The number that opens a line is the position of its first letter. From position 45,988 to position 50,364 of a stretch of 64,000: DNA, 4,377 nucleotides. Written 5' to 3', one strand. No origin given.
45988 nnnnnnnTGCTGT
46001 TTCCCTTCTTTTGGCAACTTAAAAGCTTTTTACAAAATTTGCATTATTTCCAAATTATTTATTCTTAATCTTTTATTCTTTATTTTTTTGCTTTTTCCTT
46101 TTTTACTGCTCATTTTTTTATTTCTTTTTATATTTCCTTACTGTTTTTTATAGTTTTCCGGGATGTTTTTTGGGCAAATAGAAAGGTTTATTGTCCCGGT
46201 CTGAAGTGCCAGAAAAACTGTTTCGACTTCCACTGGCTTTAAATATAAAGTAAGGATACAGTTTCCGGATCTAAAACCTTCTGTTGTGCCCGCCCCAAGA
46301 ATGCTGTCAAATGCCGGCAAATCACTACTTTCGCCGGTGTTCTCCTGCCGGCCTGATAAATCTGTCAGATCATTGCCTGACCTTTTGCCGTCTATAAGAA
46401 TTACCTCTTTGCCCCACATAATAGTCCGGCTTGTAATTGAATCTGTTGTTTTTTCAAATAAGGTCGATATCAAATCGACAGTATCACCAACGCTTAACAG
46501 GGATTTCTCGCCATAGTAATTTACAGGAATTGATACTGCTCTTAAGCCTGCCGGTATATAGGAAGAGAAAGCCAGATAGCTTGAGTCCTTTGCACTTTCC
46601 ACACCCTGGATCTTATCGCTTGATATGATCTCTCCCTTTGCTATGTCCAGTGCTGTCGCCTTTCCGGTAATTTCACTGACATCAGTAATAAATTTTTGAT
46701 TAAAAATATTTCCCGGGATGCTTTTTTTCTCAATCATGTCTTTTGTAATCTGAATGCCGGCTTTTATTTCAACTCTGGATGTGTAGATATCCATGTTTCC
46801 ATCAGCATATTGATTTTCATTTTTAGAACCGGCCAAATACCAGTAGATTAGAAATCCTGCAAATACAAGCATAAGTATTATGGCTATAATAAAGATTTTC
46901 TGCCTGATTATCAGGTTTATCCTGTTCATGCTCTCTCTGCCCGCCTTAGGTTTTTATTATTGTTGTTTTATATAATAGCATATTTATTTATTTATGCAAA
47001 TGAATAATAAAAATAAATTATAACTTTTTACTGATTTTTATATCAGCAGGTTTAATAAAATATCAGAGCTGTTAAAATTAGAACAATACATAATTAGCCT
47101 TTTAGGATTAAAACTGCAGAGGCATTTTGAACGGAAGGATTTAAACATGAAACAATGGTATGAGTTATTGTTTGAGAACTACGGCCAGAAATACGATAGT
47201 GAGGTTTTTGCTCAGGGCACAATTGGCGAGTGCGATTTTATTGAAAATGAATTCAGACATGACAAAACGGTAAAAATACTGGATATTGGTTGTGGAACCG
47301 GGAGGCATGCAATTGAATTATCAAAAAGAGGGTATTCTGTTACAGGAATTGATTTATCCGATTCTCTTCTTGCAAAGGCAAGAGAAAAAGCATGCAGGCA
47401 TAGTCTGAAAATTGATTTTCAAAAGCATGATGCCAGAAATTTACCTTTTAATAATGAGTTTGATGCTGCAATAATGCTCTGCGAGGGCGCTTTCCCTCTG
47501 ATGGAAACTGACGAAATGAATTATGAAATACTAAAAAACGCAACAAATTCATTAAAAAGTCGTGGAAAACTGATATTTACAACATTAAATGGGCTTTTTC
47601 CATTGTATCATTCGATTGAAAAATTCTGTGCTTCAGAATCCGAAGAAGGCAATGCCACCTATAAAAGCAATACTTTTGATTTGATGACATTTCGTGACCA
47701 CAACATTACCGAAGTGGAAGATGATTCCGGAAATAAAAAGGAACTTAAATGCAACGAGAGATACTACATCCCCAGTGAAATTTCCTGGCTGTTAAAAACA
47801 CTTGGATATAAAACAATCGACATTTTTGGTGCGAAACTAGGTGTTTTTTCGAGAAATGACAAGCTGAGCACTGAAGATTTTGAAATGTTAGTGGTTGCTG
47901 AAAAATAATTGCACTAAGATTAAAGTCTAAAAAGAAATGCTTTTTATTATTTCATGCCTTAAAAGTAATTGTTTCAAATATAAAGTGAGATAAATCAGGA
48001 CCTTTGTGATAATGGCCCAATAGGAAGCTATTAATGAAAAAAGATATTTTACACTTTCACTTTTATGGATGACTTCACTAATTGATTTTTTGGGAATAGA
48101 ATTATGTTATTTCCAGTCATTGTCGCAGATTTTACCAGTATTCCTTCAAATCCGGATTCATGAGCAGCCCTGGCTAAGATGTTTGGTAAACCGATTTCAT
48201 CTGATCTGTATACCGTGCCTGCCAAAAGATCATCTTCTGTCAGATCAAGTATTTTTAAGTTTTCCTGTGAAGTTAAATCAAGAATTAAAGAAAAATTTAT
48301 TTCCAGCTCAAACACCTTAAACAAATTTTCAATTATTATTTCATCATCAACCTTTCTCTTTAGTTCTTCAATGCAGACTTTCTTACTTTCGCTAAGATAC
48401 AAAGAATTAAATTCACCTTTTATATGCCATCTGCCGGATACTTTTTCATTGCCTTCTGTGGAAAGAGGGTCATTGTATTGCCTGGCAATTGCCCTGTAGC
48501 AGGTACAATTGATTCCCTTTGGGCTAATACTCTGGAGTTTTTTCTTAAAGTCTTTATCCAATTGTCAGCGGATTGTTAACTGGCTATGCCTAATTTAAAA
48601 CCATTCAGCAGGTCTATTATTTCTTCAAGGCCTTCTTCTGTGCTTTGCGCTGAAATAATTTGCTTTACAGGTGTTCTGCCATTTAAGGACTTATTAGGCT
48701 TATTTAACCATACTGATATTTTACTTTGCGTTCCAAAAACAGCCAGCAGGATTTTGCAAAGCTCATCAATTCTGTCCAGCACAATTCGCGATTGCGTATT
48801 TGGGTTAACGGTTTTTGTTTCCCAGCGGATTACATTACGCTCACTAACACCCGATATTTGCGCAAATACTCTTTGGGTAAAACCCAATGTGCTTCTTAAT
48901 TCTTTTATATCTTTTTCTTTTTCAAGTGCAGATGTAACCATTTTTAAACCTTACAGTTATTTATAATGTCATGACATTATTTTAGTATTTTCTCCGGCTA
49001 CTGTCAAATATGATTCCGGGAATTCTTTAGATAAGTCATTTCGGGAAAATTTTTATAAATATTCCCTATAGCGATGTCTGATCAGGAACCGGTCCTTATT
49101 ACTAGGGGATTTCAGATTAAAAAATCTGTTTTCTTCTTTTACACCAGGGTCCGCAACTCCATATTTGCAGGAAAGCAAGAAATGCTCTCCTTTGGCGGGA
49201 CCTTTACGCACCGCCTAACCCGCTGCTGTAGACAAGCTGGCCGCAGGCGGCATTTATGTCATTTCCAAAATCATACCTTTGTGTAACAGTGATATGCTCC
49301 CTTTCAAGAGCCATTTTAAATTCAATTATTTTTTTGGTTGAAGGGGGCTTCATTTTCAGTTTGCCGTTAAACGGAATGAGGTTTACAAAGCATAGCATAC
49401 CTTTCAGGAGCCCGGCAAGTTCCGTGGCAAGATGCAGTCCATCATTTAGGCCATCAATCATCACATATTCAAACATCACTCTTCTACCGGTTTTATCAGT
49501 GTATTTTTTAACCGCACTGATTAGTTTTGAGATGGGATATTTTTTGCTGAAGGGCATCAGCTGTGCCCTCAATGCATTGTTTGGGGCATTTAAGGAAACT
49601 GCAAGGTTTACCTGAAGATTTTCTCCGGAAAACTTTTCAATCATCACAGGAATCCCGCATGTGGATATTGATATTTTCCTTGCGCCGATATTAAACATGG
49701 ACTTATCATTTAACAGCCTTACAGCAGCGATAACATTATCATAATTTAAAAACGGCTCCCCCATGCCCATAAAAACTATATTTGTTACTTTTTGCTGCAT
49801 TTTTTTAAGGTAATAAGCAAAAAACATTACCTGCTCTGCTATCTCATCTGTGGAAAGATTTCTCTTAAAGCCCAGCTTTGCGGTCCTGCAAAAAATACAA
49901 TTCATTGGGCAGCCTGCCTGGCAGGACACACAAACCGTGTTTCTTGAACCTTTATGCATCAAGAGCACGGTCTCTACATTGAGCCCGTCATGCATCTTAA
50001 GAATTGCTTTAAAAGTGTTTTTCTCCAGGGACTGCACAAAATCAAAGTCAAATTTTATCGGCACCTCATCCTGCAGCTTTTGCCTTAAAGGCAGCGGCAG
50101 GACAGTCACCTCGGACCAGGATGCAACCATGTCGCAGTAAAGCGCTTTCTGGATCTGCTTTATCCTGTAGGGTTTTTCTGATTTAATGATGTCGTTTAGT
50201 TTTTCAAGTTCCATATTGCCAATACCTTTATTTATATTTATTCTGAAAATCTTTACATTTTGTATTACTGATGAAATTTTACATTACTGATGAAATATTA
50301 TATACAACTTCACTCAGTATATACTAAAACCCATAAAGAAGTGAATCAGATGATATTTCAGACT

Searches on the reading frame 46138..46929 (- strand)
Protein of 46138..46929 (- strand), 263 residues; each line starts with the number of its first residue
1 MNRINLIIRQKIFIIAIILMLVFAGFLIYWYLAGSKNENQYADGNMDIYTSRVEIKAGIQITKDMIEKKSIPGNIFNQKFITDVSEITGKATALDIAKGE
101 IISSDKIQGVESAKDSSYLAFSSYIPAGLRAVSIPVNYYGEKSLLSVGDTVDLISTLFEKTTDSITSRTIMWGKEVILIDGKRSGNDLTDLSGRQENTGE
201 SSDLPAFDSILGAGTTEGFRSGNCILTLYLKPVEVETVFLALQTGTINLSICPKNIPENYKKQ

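Call 76: search_protein_families(library=pfam, proteins=[window:46138-46929:-], max_evalue=0.0001)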
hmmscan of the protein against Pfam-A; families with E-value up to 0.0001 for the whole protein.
window:46138-46929:- (263 aa): 2 families
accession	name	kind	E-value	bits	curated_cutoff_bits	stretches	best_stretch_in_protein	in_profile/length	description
PF16976.10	RcpC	-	2.5e-08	34.3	28.8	1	121-250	3-112/114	Flp pilus assembly protein RcpC/CpaB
PF08666.17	SAF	-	2e-05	25.5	21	1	50-107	5-62/63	SAF domain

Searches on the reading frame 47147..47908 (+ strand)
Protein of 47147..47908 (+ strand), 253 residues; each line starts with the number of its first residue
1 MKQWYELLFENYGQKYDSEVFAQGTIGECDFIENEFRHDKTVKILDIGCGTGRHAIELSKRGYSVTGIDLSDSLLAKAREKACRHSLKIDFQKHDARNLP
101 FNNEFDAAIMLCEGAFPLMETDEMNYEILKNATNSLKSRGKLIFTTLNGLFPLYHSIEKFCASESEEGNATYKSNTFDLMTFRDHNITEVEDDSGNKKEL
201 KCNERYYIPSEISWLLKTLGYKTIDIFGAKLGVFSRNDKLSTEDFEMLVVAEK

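Call 76: search_protein_families(library=pfam, proteins=[window:47147-47908:+], max_evalue=0.0001)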
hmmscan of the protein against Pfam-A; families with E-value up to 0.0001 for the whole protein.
window:47147-47908:+ (253 aa): 9 families
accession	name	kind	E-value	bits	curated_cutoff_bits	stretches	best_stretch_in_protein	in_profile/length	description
PF13649.12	Methyltransf_25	-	2.2e-20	73.6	27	1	44-140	1-97/97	Methyltransferase domain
PF08241.18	Methyltransf_11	-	1.1e-16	61.7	21.2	1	45-144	1-95/95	Methyltransferase domain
PF13847.12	Methyltransf_31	-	1.3e-16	61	27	1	39-162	2-127/145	Methyltransferase domain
PF08242.18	Methyltransf_12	-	1.2e-11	45.6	30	1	45-142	1-98/98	Methyltransferase domain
PF13489.12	Methyltransf_23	-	2.1e-09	37.8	27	1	38-172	20-124/164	Methyltransferase domain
PF05175.20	MTS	-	6.9e-08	32.7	23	1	20-145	10-139/170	Methyltransferase small domain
PF01209.24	Ubie_methyltran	-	1.4e-07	31.6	20.1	1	31-142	38-149/233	ubiE/COQ5 methyltransferase family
PF05401.17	NodS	-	2e-07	31.5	24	1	37-145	40-145/201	Nodulation protein S (NodS)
PF03848.20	TehB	-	2.6e-07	30.7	20.4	1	40-135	30-123/193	Tellurite resistance protein TehB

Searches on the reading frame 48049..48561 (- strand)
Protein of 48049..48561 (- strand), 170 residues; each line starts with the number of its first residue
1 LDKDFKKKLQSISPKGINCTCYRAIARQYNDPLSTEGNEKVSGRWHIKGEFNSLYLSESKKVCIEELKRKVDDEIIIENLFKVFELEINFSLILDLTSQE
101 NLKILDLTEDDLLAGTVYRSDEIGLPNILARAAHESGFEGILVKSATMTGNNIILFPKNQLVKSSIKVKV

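Call 76: search_protein_families(library=pfam, proteins=[window:48049-48561:-], max_evalue=0.0001)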
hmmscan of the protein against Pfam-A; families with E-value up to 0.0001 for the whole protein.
window:48049-48561:- (170 aa): 1 family
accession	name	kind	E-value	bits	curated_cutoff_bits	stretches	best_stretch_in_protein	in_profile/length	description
PF08808.17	RES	-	1.3e-12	48.5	23.2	1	21-159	2-138/157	RES domain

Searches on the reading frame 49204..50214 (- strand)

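Call 76: search_protein_families(library=pfam, proteins=[window:49204-50214:-], max_evalue=0.0001)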
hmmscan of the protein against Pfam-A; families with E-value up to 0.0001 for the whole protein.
window:49204-50214:- (336 aa): 1 family
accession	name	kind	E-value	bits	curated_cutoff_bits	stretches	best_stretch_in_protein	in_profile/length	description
PF04055.27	Radical_SAM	-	4.6e-17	63.1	29.5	1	97-258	2-156/166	Radical SAM superfamily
